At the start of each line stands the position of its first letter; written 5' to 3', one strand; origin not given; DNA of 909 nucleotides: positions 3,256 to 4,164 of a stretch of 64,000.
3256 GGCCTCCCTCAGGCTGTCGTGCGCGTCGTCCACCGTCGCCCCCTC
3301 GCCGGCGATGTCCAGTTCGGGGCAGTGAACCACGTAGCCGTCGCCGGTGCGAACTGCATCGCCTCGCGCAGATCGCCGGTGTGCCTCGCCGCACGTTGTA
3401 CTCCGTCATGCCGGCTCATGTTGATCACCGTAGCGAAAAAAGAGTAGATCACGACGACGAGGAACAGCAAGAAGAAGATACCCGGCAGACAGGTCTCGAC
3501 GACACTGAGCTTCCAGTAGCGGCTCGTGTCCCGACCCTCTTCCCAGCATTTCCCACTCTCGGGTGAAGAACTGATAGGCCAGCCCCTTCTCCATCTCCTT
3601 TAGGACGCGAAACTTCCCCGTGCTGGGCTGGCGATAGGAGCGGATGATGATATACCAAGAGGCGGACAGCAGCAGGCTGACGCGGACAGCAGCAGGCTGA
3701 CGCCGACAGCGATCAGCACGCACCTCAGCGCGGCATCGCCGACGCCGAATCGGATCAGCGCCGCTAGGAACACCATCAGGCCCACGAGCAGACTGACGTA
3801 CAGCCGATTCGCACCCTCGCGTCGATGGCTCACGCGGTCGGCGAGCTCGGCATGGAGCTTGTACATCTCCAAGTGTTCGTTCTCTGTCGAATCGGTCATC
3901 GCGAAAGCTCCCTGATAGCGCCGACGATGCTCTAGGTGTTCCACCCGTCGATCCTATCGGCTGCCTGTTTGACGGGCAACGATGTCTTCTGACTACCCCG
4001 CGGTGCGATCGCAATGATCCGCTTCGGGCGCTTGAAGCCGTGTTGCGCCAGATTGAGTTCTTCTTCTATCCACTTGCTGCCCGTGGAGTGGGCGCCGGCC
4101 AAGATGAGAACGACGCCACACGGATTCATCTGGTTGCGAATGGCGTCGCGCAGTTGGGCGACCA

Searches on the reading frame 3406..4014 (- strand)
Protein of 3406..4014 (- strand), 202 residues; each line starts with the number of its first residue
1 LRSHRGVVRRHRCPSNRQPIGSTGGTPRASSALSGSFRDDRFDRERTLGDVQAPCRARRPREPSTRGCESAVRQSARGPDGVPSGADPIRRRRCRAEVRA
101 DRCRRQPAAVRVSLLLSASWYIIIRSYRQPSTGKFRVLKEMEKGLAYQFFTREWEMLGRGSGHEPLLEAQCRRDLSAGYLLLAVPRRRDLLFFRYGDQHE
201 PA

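Call 30: search_protein_families(library=pfam, proteins=[window:3406-4014:-], max_evalue=0.01)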
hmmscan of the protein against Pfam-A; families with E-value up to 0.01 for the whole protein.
window:3406-4014:- (202 aa): 1 family
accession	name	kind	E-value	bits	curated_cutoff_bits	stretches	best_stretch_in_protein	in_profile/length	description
PF24838.2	8xMP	-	1.7e-10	41.3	30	1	112-159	58-105/136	Octameric membrane protein family (8xMP)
